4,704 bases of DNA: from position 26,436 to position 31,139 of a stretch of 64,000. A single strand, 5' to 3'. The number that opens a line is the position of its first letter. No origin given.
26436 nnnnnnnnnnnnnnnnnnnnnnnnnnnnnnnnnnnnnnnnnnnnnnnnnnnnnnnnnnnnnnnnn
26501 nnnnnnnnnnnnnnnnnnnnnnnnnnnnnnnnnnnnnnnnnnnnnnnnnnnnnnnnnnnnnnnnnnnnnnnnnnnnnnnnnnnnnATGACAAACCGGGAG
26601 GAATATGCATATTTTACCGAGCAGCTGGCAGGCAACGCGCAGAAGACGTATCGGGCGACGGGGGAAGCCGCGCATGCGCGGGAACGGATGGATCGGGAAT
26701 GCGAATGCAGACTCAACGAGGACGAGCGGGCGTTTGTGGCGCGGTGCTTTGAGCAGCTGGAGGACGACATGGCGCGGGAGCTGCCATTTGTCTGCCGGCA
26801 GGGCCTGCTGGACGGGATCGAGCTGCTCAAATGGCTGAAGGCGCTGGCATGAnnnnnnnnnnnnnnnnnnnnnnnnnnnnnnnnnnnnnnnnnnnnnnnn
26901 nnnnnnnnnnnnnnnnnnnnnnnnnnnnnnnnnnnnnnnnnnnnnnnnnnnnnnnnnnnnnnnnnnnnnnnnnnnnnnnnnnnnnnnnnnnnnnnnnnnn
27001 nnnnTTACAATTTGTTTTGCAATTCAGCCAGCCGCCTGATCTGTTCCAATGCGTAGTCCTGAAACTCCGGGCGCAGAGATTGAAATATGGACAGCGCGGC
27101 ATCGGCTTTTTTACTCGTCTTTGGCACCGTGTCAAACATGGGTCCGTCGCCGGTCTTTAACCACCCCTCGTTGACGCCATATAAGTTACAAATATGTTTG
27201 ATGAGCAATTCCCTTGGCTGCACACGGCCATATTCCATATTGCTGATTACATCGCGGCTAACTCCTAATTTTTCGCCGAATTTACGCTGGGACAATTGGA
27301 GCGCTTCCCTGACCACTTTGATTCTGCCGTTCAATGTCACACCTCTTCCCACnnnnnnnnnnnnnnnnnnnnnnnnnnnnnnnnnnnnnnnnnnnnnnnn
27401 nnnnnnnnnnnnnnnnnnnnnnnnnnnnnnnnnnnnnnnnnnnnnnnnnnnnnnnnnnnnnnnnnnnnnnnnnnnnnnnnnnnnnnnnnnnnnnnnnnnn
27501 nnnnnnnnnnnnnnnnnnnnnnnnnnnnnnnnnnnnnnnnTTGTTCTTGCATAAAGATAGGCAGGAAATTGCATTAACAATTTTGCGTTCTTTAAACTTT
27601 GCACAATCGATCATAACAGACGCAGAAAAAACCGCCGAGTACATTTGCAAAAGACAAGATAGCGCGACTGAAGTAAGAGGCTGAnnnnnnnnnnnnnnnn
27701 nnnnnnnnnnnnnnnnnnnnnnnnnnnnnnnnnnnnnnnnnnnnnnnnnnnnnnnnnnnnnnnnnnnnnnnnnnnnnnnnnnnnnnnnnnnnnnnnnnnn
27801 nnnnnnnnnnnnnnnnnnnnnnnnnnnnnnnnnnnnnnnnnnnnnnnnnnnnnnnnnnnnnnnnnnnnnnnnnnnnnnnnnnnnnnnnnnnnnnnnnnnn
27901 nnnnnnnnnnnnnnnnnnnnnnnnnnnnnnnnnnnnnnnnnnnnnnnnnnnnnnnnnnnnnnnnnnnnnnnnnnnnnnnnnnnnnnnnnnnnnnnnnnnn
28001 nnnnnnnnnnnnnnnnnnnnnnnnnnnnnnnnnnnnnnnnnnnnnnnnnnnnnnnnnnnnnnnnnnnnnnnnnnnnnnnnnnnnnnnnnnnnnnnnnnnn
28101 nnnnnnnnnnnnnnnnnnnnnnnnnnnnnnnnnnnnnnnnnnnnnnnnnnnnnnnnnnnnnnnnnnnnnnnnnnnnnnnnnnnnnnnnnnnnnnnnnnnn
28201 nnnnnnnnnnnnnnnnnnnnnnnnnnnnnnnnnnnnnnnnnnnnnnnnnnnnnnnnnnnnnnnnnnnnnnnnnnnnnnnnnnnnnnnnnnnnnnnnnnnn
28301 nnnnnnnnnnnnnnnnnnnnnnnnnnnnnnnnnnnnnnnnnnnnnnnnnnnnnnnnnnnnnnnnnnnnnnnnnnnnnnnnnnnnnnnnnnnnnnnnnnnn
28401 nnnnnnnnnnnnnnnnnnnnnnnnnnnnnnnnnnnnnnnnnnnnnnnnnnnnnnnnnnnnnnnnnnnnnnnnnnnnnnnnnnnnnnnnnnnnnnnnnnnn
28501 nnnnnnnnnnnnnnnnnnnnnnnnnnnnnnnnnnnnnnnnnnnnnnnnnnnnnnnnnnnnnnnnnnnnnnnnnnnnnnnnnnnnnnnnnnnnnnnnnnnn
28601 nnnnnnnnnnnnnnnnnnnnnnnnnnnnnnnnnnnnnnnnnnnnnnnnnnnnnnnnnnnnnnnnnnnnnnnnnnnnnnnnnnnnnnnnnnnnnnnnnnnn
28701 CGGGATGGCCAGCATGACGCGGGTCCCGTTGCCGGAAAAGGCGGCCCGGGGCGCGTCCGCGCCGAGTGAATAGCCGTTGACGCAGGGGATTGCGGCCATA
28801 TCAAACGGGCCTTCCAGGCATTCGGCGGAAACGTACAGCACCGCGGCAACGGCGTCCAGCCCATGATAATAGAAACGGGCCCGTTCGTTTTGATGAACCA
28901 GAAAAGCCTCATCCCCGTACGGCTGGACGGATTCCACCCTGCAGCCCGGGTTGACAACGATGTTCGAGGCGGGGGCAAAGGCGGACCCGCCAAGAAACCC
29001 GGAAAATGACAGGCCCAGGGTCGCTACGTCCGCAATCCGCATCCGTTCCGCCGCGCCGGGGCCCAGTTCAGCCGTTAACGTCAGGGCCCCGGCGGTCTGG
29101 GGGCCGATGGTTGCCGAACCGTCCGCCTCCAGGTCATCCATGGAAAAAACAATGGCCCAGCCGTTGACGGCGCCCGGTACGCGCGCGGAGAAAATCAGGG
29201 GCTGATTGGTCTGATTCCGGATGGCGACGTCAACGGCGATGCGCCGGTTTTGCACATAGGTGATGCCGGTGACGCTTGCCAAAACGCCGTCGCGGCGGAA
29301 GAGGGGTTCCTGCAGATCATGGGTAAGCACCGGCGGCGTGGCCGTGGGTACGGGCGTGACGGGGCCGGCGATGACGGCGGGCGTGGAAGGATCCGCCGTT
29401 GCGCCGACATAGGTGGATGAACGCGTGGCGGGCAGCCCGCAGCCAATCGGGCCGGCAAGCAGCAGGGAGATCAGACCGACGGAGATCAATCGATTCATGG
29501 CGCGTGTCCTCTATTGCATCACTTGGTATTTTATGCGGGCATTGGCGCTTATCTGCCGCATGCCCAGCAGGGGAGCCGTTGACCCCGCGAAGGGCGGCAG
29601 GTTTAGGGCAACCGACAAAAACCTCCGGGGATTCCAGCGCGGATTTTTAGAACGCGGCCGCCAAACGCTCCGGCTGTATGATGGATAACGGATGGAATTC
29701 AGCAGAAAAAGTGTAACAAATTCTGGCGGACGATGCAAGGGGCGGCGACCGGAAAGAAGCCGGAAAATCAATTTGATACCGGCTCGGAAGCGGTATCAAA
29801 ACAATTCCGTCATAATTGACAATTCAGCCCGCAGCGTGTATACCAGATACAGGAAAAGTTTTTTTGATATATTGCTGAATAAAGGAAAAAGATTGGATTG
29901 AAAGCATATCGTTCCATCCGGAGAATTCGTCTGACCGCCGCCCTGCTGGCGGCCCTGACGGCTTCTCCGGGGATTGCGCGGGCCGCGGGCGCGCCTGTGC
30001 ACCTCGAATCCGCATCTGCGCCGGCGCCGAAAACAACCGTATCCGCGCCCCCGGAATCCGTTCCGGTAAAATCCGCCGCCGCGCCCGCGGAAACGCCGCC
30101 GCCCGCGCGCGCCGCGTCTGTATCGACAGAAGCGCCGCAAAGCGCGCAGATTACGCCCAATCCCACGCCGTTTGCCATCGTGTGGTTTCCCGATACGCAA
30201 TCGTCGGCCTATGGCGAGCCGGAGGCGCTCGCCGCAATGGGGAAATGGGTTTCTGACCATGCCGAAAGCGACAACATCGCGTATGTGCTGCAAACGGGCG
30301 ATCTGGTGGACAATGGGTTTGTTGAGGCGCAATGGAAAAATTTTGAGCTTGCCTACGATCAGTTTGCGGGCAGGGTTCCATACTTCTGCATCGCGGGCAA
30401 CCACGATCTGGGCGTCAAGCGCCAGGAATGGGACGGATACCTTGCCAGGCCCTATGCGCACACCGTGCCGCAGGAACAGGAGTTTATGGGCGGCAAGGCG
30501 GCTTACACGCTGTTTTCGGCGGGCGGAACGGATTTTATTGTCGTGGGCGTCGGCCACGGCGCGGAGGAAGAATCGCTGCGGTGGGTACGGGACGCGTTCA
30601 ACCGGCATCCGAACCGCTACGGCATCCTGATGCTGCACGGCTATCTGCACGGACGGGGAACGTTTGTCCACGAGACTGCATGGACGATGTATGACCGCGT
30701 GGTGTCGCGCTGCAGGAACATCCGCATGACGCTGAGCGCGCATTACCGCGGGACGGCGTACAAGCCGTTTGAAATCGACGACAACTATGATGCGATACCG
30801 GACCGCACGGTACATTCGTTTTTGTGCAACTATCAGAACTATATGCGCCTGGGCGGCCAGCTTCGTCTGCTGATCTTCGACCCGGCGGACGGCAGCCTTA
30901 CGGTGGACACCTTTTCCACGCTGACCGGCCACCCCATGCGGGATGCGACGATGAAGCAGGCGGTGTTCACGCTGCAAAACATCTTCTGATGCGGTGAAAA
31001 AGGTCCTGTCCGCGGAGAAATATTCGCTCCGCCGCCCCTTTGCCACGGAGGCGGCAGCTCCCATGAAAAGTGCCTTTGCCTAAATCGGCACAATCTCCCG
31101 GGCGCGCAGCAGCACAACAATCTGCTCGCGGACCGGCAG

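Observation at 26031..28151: A duplicated XRE plus small-helical-protein cassette is bracketed by a 56-bp inverted repeat matching at 55/56 positions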

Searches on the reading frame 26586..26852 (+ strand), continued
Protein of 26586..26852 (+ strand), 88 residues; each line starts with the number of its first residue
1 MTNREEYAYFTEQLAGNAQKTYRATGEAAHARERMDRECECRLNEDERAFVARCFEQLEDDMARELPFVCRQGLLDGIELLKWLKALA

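Call 107: search_protein_families(library=pfam, proteins=[P0026, P0035, P0039, P0041, P0043, P0044, P0003, P0010, P0030, P0048], max_evalue=0.05)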
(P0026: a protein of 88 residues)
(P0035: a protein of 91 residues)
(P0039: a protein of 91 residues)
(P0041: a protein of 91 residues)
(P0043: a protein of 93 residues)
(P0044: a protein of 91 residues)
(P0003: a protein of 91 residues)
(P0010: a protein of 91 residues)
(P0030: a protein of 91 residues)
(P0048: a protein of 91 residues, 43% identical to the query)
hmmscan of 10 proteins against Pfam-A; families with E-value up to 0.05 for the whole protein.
P0026 (88 aa): 0 families

P0035 (91 aa): 2 families
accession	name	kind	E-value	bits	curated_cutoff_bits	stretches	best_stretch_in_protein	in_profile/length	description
PF20648.2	DUF6809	-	0.00087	20.5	27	1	20-83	18-81/85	Family of unknown function (DUF6809)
PF07531.19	TAFH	-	0.0089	16.4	27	1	3-63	1-54/90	NHR1 homology to TAF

P0039 (91 aa): 1 family
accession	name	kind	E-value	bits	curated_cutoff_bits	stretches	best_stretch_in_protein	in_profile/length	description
PF10607.14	CTLH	-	0.047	14.2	26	0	4-33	105-134/146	CTLH/CRA C-terminal to LisH motif domain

P0041 (91 aa): 1 family
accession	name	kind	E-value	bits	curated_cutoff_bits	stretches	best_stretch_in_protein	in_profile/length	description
PF08447.18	PAS_3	-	0.02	15.6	25.6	0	33-80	15-63/89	PAS fold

P0043 (93 aa): 1 family
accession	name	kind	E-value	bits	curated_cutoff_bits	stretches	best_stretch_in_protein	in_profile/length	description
PF03398.19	Ist1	-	0.03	14.7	33.6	1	24-75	13-64/164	Regulator of Vps4 activity in the MVB pathway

P0044 (91 aa): 2 families
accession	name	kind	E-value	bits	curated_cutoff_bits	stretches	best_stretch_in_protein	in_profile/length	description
PF20648.2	DUF6809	-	0.02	16.2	27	1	22-79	20-77/85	Family of unknown function (DUF6809)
PF20369.3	DUF6664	-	0.027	15.6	27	0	42-90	57-105/105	Family of unknown function (DUF6664)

P0003 (91 aa): 1 family
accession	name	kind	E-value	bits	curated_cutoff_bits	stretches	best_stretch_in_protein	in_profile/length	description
PF23992.1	Pam3_gp32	-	0.044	14.2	27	0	13-75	34-96/108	Phage Pam3 gp32-like protein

P0010 (91 aa): 1 family
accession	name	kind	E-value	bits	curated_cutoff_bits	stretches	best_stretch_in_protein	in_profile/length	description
PF20648.2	DUF6809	-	0.017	16.4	27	1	15-84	13-82/85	Family of unknown function (DUF6809)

P0030 (91 aa): 2 families
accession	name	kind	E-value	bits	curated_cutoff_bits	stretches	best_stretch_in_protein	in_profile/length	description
PF20648.2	DUF6809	-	0.00028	22.1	27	1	13-76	11-74/85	Family of unknown function (DUF6809)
PF13350.11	Y_phosphatase3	-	0.0062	17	22.2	1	17-78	159-227/240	Tyrosine phosphatase family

P0048 (91 aa): 1 family
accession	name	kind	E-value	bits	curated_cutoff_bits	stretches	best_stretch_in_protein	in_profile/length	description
PF20648.2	DUF6809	-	0.013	16.8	27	1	15-60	13-58/85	Family of unknown function (DUF6809)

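Call 108: search_protein_families(library=padloc, proteins=[window:26586-26849:+, P0010, P0035], max_evalue=0.01)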
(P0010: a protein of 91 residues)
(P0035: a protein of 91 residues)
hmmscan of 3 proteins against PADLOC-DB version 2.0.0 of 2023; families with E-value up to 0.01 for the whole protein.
window:26586-26849:+ (88 aa): 0 families

P0010 (91 aa): 1 family
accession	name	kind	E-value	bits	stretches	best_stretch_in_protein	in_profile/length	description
PDLC04889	PDC-S06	-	0.0097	12.5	1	6-66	89-147/693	-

P0035 (91 aa): 0 families

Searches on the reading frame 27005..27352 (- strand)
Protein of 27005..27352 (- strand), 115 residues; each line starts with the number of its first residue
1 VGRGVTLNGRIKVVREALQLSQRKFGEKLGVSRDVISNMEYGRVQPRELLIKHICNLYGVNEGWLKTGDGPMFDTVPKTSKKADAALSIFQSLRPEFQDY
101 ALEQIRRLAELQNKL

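Call 8: search_protein_families(library=ncbifam, proteins=[window:27005-27352:-], max_evalue=1)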
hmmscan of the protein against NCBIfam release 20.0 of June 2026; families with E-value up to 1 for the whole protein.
window:27005-27352:- (115 aa): 15 families
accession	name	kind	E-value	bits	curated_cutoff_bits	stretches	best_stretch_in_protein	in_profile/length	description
NF007257.0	PRK09706.1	subfamily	9e-06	25.5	101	1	6-104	5-110/135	transcriptional repressor DicA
NF041951.1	phage_RstR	subfamily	9.6e-06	25.8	80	1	7-61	3-57/108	RstR family transcriptional repressor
TIGR03070.1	couple_hipB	subfamily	1e-05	25.4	71.65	1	11-45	7-41/58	type II toxin-antitoxin system Y4mF family antitoxin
TIGR03830.1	CxxCG_CxxCG_HTH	subfamily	1.6e-05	24.7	61.8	1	9-52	68-111/127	type II TA system antitoxin MqsA family protein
TIGR00270.2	TIGR00270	equivalog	2.6e-05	24.1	110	1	10-56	79-125/159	multiprotein bridging factor aMBF1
NF058600.1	TransRegSco1979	equivalog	0.00016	20.8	350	1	5-62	7-64/280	Sco1979 family transcriptional regulator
NF007408.0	PRK09943.1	equivalog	0.00046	19.8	211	1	6-60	7-61/185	HTH-type transcriptional regulator PuuR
NF041575.1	antitoxPezA_Strep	equivalog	0.00074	19.5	290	1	10-60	5-55/158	type II toxin-antitoxin system antitoxin PezA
NF041265.1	NadS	equivalog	0.0024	18.1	60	1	11-50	35-74/94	NadS family protein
TIGR02612.1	mob_myst_A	hypoth_equivalog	0.0034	17.3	122.6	1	8-41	27-60/150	mobile mystery protein A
NF041493.1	MobT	equivalog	0.012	14.5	600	1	13-56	3-46/383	MobT family relaxase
NF052239.1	antitox_spr1629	equivalog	0.025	13.7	335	1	11-69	7-65/377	spr1629 family repressor/antitoxin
NF006015.0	PRK08154.1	subfamily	0.039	13.1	204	1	6-55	30-79/314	anaerobic benzoate catabolism transcriptional regulator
NF003162.0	PRK04140.1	equivalog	0.062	12.3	263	1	7-46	126-166/317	transcriptional regulator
NF007271.0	PRK09726.1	equivalog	0.073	13.1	79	1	7-40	13-46/88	type II toxin-antitoxin system antitoxin HipB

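Call 9: search_protein_families(library=phrogs, proteins=[window:27005-27352:-], max_evalue=1)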
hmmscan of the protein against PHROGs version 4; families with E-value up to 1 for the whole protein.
window:27005-27352:- (115 aa): 36 families (the best 25 are shown)
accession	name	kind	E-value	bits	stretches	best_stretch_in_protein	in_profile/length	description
phrog_8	-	transcription regulation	3.7e-17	63.8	1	10-105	165-245/346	transcriptional regulator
phrog_2967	-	transcription regulation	4.5e-14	53.5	1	6-104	10-101/225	transcriptional regulator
phrog_2328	-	transcription regulation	1.7e-12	48.3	1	6-74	15-83/128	transcriptional repressor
phrog_4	-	transcription regulation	7.6e-12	45.9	1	6-78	136-204/400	transcriptional repressor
phrog_3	-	transcription regulation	4e-08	34.4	1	10-81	92-161/430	transcriptional repressor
phrog_2104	-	unknown function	4.5e-07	31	1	10-48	43-81/103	-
phrog_2439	-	transcription regulation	1.8e-06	28.1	1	10-69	11-70/367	transcriptional regulator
phrog_9908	-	DNA, RNA and nucleotide metabolism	2.2e-05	24.8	1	5-62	12-69/282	DNA binding protein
phrog_7241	-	transcription regulation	3.3e-05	24.9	1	11-62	66-117/122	transcriptional regulator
phrog_147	-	transcription regulation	3.9e-05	25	1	8-68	6-69/100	transcriptional regulator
phrog_5823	-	transcription regulation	4.7e-05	23.7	1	5-74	5-75/404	transcriptional regulator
phrog_9710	-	unknown function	0.00053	21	1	22-78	30-88/95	-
phrog_34341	-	transcription regulation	0.0012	20.1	1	10-49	75-114/122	transcriptional regulator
phrog_1373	-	transcription regulation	0.0024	18.9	1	11-59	68-116/166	transcriptional regulator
phrog_2339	-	DNA, RNA and nucleotide metabolism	0.0034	18.4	1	6-44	25-63/98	HTH DNA binding protein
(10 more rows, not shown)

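Call 10: search_protein_families(library=pfam, proteins=[window:27005-27352:-], max_evalue=1)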
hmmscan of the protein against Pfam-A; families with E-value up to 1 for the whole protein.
window:27005-27352:- (115 aa): 7 families
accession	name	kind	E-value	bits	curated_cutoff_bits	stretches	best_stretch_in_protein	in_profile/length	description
PF01381.28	HTH_3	-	9.4e-10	38.8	23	1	11-65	1-55/55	Helix-turn-helix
PF13560.12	HTH_31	-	5.3e-09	36.7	27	1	10-61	5-57/64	Helix-turn-helix domain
PF12844.13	HTH_19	-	8.5e-09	35.6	30.2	1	10-70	3-63/64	Helix-turn-helix domain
PF15731.11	MqsA_antitoxin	-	0.0075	16.8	30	1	10-53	73-116/131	Antitoxin component of bacterial toxin-antitoxin system, MqsA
PF13744.12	HTH_37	-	0.015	15.6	27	1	10-45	22-57/80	Helix-turn-helix domain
PF07022.19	Phage_CI_repr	-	0.06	14.1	22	1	13-73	5-65/65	Bacteriophage CI repressor helix-turn-helix domain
PF22495.2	HTH_92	-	0.16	11.7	27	1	14-46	3-35/45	RsaL-like HTH domain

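Call 108: search_protein_families(library=padloc, proteins=[window:27008-27352:-], max_evalue=0.01)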
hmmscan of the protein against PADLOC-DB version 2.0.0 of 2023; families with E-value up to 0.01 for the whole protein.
window:27008-27352:- (115 aa): 10 families
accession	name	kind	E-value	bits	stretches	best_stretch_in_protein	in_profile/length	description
PDLC02926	HTH_VI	-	8.4e-08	30.4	1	7-60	2-55/92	-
PDLC03947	RmrA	-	5.3e-07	26.8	1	7-59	12-64/383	-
PDLC03951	RmrA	-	3e-06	24.5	1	9-67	11-69/400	-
PDLC03954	RmrA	-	2.4e-05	21.4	1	10-69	14-73/380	-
PDLC03952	RmrA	-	3.6e-05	20.8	1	9-57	25-73/395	-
PDLC03949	RmrA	-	0.00021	18.3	1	9-70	5-66/363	-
PDLC04142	capH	-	0.0015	17.5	1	7-59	7-59/103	capH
PDLC03946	RmrA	-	0.0039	14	1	9-60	5-56/357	-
PDLC03944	RmrA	-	0.0057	13.8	1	9-57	9-57/384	-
PDLC03943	RmrA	-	0.0067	13.5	1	10-66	6-62/370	-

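Call 109: search_dna_similar(query=window:27008-27352:-, collection=phages, mode=protein, max_evalue=0.00001, max_rows=8)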
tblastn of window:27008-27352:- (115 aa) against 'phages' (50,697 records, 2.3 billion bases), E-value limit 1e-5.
Records with a match: 111; places in all: 123; records where one place covers at least 80% of the query: 28.
Best place of each record, by identity: <60% 111.
By first word of the organism name: Gordonia 44; Clostridium 31; Clostridioides 10; Bacteriophage 7; Mycobacterium 7; Butyrivibrio 4; Pseudomonas 2; Faecalibacterium 2; Peptoclostridium 1; Komagataeibacter 1; and 2 more.
By host as written in the record: Gordonia terrae 3612 38; Clostridium difficile 18; - 13; Clostridioides difficile 4; Gordonia terrae CAG3 4; Butyrivibrio fibrisolvens DSM 3071 3; Pseudomonas aeruginosa 2; Clostridium perfringens SM101 2; and 22 more.
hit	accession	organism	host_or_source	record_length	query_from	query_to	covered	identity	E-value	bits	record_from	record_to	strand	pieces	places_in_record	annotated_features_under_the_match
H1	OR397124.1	Clostridioides phage AR1086-1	Clostridioides difficile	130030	3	115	98%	36.3%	1e-15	77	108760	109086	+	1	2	hypothetical protein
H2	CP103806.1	Clostridioides phage Hain-Saunders-2022a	Clostridioides difficile ST632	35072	10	114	91%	38.1%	7e-15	74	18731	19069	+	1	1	helix-turn-helix domain-containing protein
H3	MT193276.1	Clostridioides phage JD033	Clostridioides difficile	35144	3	111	95%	35.9%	2e-12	67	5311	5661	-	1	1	y4mF family transcriptional regulator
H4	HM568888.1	Clostridium phage phiCD38-2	Clostridium difficile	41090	3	111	95%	35.9%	2e-12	67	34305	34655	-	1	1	CI phage repressor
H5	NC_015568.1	Clostridium phage phiCD38-2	Clostridium difficile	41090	3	111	95%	35.9%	2e-12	67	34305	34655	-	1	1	transcriptional repressor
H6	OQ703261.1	Clostridioides phage AR1075-1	Clostridioides difficile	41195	3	111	95%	35.9%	2e-12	67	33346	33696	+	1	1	hypothetical protein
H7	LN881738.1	Clostridium phage slur17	Escherichia coli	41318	3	111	95%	35.9%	2e-12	67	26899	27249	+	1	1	helix-turn-helix protein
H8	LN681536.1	Clostridium phage phiCD146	Clostridium difficile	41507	3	111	95%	35.9%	2e-12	67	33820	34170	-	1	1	CI phage repressor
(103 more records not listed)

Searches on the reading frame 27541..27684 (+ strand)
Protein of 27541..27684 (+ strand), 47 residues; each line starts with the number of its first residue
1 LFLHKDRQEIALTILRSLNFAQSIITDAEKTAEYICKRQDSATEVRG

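Call 8: search_protein_families(library=ncbifam, proteins=[window:27541-27684:+], max_evalue=1)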
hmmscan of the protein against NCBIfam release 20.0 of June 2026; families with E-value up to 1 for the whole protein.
window:27541-27684:+ (47 aa): 0 families

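Call 9: search_protein_families(library=phrogs, proteins=[window:27541-27684:+], max_evalue=1)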
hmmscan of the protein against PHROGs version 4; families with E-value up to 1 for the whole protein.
window:27541-27684:+ (47 aa): 1 family
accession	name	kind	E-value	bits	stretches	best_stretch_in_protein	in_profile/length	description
phrog_6869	-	unknown function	0.07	14.1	1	16-41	140-165/173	-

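Call 10: search_protein_families(library=pfam, proteins=[window:27541-27684:+], max_evalue=1)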
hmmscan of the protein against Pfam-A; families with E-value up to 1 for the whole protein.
window:27541-27684:+ (47 aa): 0 families

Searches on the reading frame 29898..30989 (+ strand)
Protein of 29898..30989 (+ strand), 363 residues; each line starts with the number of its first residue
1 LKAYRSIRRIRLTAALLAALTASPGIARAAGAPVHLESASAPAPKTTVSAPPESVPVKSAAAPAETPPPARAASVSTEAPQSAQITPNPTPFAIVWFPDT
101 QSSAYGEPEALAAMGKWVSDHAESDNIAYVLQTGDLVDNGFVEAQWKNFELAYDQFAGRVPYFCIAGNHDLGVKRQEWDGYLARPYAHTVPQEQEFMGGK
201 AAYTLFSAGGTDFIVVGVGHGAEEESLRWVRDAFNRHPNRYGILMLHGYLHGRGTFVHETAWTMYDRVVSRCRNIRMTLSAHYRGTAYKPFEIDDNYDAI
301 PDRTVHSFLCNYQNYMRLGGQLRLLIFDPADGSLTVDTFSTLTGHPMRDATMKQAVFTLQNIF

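Call 42: search_protein_families(library=pfam, proteins=[window:29898-30989:+], max_evalue=0.001)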
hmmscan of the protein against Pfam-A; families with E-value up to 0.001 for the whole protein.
window:29898-30989:+ (363 aa): 1 family
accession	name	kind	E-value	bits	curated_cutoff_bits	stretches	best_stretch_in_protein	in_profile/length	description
PF00149.33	Metallophos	-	4.1e-12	47.4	21.5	1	96-254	5-163/191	Calcineurin-like phosphoesterase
